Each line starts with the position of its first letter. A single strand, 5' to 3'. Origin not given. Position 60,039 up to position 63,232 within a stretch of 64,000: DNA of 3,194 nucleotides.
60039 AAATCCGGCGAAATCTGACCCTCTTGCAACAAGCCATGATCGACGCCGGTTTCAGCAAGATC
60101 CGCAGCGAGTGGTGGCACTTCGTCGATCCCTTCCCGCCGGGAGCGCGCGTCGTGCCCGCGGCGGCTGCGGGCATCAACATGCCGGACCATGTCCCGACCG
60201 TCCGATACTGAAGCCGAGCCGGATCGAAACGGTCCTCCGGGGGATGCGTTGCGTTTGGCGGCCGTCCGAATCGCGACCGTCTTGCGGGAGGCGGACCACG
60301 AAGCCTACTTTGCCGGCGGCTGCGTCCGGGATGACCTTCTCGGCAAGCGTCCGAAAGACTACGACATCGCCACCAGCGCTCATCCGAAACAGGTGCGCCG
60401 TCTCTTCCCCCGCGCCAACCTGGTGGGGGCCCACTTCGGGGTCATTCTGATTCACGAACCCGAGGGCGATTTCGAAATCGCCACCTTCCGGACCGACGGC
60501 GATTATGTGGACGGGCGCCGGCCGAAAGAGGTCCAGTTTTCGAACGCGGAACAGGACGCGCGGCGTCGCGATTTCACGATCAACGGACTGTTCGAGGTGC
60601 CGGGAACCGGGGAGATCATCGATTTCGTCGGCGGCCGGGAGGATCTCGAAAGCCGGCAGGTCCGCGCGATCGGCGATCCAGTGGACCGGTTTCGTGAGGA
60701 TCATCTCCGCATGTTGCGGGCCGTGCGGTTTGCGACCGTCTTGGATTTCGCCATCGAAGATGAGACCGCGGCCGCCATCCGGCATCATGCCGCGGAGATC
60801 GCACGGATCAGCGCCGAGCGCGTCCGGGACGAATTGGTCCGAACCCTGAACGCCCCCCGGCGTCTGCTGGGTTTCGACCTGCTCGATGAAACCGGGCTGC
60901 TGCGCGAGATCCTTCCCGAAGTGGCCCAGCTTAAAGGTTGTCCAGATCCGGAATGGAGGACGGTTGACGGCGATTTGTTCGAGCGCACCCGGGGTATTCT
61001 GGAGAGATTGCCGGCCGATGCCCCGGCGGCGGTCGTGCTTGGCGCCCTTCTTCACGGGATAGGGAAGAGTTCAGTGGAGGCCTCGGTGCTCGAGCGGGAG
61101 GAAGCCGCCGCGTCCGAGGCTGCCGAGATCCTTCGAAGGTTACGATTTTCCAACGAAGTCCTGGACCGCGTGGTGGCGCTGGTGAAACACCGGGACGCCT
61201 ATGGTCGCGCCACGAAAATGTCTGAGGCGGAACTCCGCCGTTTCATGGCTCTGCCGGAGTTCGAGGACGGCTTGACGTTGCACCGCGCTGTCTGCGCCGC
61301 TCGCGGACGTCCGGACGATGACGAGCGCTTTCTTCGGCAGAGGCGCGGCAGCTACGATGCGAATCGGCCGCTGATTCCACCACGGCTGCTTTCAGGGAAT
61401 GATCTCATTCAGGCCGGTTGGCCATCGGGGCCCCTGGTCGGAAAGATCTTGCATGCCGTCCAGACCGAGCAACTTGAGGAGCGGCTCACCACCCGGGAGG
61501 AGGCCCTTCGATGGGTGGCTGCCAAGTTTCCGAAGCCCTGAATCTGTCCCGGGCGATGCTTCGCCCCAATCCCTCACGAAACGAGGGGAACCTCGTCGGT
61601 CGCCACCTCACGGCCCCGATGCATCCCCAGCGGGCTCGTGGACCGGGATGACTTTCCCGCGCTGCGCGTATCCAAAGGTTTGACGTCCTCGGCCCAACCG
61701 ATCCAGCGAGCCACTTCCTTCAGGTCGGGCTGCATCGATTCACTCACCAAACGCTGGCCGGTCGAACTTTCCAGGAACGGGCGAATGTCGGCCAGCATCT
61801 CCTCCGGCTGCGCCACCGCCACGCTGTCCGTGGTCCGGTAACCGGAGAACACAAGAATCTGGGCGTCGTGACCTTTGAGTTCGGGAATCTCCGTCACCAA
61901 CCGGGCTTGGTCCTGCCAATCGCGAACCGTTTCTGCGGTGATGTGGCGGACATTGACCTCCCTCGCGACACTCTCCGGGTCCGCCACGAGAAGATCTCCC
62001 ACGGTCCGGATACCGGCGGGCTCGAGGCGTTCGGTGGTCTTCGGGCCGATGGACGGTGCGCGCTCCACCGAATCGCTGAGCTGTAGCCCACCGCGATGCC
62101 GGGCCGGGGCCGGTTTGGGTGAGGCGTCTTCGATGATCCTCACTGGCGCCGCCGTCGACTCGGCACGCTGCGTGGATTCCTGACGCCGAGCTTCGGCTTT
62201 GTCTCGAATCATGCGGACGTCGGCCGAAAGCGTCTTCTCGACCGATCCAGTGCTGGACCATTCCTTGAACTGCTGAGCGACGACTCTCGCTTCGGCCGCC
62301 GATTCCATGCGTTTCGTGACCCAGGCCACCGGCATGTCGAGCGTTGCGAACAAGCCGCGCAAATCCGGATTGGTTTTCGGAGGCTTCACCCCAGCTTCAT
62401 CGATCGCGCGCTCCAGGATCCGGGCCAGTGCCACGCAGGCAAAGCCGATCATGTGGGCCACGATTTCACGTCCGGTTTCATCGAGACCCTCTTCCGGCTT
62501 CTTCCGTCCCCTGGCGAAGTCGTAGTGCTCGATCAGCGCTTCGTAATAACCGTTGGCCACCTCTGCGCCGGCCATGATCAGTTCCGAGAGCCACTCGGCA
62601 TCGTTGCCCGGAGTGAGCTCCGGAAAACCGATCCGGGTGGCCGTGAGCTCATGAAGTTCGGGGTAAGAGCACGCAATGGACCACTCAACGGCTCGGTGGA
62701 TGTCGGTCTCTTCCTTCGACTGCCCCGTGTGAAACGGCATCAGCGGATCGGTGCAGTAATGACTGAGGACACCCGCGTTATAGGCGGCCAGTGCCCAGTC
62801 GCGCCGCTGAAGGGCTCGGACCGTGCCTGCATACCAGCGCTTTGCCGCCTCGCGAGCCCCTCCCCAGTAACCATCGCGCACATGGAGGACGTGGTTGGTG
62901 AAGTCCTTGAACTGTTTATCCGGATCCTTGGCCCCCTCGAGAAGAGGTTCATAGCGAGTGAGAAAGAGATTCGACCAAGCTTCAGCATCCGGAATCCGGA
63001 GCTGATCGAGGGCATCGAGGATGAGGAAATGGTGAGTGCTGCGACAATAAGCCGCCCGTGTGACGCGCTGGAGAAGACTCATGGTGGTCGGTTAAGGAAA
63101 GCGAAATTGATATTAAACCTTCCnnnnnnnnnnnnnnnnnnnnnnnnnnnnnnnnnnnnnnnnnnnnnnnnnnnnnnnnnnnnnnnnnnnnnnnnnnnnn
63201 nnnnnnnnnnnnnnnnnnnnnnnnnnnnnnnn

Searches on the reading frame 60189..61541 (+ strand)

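Call 77: search_protein_families(library=pfam, proteins=[window:60189-61541:+], max_evalue=0.000001)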
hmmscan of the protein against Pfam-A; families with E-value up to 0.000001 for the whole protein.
window:60189-61541:+ (450 aa): 3 families
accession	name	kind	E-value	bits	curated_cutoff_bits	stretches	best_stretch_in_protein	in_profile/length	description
PF01743.26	PolyA_pol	-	2.8e-36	125.1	23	1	39-159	1-126/126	Poly A polymerase head domain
PF12627.12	PolyA_pol_RNAbd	-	4.5e-19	68.4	22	1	186-246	1-61/64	Probable RNA and SrmB- binding site of polymerase A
PF13735.12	tRNA_NucTran2_2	-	3.3e-08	34.1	27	1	309-441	22-146/149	tRNA nucleotidyltransferase domain 2 putative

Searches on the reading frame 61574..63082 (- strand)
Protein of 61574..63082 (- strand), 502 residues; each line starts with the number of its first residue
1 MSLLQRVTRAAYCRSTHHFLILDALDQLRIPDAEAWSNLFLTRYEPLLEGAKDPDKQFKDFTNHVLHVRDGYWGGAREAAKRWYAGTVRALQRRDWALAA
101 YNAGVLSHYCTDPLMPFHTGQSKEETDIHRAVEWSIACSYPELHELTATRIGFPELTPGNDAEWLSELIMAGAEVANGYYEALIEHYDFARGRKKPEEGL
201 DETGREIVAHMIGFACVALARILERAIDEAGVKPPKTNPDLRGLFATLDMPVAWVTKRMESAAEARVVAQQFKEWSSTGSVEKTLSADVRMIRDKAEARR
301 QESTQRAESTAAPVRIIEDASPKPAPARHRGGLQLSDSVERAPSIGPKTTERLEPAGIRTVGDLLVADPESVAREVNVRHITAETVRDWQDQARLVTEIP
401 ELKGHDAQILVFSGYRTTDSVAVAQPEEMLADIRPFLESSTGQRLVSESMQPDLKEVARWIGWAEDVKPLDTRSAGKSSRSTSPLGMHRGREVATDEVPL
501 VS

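Call 77: search_protein_families(library=pfam, proteins=[window:61574-63082:-], max_evalue=0.000001)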
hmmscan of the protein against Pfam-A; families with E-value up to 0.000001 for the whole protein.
window:61574-63082:- (502 aa): 1 family
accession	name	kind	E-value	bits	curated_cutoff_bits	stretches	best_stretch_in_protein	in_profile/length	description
PF14229.12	DUF4332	-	1.3e-18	67.8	23.2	1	343-465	1-120/122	Domain of unknown function (DUF4332)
